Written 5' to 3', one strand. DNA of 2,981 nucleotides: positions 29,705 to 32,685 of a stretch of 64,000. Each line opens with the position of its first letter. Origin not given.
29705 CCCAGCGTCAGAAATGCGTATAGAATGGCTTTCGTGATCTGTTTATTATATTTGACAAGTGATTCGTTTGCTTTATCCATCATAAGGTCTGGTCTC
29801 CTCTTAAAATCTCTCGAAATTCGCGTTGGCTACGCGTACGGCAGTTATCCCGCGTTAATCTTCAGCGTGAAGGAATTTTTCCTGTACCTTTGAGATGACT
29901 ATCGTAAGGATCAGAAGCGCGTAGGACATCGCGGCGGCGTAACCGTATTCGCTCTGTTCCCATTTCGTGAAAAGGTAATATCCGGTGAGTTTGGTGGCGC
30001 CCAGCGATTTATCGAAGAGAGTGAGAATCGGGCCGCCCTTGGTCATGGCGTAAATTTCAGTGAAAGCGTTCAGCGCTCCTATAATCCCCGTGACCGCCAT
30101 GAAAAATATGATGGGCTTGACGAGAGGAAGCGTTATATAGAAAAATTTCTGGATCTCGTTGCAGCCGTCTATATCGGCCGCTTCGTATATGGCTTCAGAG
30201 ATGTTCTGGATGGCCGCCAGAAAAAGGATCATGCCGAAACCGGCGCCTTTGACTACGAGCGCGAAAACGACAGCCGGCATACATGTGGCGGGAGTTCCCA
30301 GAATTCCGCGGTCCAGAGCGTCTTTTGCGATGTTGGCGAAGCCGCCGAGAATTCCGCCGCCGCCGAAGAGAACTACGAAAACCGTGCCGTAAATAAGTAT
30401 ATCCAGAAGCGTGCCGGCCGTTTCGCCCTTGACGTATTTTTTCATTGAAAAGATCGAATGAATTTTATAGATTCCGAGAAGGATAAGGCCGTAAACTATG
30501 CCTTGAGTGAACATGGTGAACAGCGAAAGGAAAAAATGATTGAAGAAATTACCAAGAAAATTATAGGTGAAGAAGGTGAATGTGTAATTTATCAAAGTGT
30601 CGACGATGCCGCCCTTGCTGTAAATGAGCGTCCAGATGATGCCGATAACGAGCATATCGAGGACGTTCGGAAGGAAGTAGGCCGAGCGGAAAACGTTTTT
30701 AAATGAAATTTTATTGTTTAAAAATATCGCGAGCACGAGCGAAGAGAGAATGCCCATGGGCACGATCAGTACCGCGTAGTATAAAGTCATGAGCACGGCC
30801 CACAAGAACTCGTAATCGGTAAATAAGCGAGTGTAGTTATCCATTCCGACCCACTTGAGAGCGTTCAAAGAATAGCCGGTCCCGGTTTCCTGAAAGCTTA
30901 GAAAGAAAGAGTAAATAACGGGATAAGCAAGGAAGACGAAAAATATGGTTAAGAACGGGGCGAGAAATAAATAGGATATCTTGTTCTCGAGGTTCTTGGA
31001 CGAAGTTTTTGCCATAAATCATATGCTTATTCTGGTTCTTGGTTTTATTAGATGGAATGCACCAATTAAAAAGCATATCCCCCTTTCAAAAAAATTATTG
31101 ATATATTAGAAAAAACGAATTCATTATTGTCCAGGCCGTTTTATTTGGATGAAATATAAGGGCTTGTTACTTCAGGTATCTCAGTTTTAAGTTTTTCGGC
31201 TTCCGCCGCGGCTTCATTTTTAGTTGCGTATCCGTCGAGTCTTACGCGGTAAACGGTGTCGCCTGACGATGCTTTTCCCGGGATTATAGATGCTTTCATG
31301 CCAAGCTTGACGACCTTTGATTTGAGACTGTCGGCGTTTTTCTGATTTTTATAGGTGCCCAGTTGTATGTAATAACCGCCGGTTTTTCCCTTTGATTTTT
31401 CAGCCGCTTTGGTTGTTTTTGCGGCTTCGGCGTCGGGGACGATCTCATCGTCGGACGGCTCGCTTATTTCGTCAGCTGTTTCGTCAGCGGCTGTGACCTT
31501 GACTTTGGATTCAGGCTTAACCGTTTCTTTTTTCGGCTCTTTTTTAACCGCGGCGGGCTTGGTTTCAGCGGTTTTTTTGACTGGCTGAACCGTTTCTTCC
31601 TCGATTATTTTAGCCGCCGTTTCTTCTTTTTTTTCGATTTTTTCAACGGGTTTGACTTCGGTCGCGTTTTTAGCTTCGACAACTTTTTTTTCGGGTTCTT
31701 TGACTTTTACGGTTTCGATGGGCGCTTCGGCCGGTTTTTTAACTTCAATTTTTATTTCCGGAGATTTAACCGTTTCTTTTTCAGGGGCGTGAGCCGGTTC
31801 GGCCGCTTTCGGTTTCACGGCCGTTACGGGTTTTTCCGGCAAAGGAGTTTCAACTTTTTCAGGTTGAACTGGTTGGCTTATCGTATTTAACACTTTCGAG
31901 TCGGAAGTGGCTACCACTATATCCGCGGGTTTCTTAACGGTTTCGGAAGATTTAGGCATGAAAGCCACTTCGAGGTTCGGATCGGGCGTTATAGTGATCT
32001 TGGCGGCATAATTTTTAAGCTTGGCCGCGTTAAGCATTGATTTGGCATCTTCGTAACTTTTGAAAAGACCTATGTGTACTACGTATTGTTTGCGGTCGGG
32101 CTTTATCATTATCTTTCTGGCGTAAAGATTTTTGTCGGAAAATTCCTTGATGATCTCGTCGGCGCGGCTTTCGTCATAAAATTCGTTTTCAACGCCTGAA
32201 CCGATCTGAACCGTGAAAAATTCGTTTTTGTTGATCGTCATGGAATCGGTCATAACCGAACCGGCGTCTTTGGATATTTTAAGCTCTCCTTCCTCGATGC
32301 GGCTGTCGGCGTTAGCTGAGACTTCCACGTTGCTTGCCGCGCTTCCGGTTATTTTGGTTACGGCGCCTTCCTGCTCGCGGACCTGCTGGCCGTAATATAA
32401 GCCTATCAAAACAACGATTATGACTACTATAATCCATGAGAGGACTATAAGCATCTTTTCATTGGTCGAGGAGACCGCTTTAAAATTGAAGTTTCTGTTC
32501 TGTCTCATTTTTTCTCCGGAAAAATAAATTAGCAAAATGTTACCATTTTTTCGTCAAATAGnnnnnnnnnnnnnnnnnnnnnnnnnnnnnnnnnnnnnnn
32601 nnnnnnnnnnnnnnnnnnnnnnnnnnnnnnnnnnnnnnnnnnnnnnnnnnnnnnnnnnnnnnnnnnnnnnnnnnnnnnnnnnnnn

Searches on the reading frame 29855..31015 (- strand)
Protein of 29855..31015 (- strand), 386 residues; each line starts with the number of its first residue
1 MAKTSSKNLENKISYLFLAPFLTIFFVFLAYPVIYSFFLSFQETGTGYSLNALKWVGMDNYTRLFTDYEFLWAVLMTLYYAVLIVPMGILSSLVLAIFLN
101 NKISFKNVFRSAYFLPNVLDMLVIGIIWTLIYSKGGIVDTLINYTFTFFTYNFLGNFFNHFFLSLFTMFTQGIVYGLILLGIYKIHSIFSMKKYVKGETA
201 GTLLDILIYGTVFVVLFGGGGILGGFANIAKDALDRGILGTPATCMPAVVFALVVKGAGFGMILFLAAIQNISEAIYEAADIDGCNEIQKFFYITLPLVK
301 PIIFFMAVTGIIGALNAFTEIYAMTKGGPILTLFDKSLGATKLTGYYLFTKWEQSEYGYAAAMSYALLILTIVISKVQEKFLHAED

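Call 44: search_protein_families(library=pfam, proteins=[window:29855-31015:-], max_evalue=0.00001)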
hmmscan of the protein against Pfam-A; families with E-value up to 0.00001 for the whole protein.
window:29855-31015:- (386 aa): 1 family
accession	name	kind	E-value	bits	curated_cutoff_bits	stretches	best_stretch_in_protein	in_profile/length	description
PF00528.27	BPD_transp_1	-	6.7e-06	26.4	26.4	0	96-374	9-171/184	Binding-protein-dependent transport system inner membrane component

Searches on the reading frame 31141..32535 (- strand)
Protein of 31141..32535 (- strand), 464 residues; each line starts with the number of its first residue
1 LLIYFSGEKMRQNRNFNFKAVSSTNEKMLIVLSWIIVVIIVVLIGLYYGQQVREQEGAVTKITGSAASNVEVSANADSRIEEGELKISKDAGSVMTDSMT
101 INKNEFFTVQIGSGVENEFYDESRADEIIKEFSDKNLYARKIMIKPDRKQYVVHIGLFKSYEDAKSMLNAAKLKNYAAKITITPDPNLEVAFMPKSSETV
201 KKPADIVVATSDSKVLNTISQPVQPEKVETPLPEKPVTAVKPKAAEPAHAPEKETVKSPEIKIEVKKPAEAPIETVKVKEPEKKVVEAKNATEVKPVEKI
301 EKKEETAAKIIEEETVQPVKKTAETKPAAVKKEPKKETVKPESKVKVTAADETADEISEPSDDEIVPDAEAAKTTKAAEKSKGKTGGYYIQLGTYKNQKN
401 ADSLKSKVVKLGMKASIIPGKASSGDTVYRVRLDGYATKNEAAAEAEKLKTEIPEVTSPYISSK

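Call 44: search_protein_families(library=pfam, proteins=[window:31141-32535:-], max_evalue=0.00001)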
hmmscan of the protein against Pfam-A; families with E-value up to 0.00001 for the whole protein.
window:31141-32535:- (464 aa): 1 family
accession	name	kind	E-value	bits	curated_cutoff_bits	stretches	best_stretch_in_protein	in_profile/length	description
PF05036.18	SPOR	-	8.5e-23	80.9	21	1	385-450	2-65/76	SPOR domain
